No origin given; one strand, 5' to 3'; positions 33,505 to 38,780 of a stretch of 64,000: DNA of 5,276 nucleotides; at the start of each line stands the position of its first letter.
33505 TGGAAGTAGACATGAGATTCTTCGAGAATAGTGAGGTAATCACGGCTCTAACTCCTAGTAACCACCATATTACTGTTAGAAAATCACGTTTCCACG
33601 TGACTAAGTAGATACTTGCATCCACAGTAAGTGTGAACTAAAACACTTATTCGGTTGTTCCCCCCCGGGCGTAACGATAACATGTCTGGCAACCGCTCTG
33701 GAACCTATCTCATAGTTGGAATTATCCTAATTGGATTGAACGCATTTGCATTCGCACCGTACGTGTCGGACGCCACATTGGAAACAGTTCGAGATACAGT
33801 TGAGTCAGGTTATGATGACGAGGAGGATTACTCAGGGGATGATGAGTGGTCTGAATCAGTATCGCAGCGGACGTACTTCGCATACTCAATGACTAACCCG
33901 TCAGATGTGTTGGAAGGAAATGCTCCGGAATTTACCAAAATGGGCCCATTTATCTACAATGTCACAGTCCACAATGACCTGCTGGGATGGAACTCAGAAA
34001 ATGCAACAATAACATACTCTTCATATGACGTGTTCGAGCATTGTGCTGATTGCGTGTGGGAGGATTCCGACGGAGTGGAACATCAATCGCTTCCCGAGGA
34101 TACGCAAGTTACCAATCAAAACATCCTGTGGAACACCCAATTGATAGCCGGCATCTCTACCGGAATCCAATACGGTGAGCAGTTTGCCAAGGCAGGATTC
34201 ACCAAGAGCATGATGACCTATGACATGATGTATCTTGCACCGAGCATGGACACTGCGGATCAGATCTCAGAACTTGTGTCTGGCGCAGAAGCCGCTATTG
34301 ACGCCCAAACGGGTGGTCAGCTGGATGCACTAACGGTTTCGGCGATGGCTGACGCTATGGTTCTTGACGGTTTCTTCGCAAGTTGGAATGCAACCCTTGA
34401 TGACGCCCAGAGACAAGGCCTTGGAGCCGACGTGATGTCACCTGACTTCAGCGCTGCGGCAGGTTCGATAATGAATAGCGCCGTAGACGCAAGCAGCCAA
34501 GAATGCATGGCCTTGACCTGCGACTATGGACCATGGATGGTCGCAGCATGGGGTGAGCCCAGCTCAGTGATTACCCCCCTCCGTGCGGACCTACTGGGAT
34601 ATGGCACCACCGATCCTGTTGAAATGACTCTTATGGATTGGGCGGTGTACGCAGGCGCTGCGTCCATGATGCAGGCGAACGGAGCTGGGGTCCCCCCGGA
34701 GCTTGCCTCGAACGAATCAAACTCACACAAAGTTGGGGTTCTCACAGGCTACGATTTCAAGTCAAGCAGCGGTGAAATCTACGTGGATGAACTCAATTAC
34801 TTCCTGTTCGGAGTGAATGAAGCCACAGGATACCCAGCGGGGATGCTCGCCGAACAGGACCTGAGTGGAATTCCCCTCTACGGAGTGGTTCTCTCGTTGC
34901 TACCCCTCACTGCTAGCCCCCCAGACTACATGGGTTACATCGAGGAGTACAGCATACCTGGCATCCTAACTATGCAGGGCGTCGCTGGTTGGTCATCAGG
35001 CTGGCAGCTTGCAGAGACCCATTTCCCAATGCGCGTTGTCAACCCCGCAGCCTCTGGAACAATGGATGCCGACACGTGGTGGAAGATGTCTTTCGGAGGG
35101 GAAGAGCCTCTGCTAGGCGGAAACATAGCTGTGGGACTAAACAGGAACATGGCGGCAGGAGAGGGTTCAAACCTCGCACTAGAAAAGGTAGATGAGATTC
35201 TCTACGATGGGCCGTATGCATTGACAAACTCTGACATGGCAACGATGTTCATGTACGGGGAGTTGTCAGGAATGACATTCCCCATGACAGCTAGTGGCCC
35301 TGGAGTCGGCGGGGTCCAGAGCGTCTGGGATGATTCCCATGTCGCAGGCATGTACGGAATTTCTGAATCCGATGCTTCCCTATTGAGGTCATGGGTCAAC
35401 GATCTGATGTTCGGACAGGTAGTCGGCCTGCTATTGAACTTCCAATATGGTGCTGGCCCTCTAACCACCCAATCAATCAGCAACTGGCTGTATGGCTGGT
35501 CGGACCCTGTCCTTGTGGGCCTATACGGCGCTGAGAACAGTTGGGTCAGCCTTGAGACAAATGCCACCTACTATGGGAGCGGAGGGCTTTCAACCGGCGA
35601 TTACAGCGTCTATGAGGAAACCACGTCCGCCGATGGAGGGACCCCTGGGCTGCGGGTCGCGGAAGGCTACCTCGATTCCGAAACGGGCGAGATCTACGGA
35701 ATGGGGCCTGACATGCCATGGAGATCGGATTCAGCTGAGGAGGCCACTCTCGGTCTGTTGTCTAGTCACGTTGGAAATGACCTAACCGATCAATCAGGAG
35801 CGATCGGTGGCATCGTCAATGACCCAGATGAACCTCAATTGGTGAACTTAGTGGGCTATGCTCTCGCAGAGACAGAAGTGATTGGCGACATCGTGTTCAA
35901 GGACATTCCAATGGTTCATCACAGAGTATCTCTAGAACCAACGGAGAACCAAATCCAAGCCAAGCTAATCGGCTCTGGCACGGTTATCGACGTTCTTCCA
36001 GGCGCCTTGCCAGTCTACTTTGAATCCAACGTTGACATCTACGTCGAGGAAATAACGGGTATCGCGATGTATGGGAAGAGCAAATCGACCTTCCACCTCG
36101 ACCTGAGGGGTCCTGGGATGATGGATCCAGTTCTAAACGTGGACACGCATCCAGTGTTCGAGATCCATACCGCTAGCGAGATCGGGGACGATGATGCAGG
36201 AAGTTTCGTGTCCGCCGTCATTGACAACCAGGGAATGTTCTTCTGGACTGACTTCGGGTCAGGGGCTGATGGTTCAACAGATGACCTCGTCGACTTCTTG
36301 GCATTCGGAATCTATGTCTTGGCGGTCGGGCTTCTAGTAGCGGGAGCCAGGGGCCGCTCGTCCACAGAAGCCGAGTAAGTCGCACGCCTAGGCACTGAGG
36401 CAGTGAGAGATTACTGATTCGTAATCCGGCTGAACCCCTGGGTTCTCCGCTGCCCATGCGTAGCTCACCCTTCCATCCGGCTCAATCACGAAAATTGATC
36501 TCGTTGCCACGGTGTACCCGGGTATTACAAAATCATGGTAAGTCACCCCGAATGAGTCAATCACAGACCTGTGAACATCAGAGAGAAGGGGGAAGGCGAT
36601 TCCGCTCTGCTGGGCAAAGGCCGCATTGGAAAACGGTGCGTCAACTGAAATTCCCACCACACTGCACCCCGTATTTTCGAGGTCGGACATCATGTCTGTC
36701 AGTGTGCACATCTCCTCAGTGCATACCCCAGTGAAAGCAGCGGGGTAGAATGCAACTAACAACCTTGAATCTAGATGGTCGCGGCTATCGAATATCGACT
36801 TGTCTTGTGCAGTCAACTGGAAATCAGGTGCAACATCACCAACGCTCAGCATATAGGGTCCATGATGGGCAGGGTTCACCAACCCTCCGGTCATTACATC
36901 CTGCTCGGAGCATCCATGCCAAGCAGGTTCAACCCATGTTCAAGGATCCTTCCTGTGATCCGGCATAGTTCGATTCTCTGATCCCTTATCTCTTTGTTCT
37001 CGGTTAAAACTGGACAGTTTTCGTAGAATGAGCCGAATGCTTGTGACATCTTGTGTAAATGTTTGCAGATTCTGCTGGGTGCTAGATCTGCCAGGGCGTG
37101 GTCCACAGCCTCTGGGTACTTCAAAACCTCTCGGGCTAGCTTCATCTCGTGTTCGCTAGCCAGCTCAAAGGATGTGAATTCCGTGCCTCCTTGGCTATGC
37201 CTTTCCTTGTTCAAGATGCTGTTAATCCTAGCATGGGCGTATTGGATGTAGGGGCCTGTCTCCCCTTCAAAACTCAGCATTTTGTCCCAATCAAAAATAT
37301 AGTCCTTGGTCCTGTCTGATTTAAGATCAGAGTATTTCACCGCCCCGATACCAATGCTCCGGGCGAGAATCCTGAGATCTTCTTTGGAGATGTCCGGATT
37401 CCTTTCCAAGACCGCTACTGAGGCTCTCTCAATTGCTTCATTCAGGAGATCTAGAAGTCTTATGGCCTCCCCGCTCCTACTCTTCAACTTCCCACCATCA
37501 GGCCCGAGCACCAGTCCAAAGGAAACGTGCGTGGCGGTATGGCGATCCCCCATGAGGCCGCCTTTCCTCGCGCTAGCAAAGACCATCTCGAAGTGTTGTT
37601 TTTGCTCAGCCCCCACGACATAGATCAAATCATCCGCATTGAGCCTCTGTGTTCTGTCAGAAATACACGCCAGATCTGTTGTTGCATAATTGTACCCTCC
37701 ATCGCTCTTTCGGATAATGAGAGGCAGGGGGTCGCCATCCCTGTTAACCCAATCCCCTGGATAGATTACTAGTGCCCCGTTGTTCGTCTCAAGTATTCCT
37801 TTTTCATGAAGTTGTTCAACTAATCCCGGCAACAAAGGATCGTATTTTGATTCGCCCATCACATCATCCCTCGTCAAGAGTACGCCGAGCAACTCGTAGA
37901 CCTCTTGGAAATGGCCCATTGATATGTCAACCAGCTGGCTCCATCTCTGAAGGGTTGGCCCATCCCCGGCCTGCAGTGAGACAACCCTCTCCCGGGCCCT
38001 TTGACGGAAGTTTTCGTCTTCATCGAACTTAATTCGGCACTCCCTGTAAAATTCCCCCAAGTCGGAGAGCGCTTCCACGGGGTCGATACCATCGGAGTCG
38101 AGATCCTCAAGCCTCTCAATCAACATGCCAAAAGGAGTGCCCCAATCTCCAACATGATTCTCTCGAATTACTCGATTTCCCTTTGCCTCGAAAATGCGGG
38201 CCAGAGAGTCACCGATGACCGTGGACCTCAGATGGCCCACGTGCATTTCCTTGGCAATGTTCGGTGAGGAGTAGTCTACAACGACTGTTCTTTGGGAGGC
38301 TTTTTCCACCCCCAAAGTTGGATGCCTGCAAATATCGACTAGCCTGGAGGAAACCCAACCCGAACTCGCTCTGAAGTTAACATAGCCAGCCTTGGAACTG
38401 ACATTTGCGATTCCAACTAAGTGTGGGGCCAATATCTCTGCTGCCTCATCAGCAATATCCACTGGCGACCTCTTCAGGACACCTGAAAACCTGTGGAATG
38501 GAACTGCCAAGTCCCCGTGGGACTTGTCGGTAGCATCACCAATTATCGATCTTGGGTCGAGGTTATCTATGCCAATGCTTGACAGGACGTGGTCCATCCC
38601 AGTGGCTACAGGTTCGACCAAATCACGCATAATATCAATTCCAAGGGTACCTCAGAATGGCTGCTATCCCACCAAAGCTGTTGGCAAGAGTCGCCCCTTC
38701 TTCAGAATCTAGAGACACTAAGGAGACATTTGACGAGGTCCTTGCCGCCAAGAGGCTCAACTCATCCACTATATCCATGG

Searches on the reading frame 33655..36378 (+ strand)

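Call 9: search_protein_families(library=pfam, proteins=[window:33655-36378:+], max_evalue=0.001)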
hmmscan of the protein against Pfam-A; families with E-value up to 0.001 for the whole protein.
window:33655-36378:+ (907 aa): 1 family
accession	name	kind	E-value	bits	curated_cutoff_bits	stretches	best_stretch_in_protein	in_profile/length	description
PF01130.27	CD36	-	3.8e-10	39.3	26.5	1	72-166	52-134/463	CD36 family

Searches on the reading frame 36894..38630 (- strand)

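Call 65: search_protein_families(library=pfam, proteins=[window:36894-38630:-], max_evalue=0.00001)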
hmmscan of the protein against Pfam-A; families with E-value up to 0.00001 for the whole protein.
window:36894-38630:- (578 aa): 3 families
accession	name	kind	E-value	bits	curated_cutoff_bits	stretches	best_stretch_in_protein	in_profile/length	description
PF00750.26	tRNA-synt_1d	-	1.1e-114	383.4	23.3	1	107-448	13-349/349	tRNA synthetases class I (R), catalytic domain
PF05746.21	DALR_1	-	7.3e-34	116.8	22.3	1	462-578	1-117/117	DALR anticodon binding domain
PF03485.21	Arg_tRNA_synt_N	-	2e-07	32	21.5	1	14-87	9-84/85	Arginyl tRNA synthetase N terminal domain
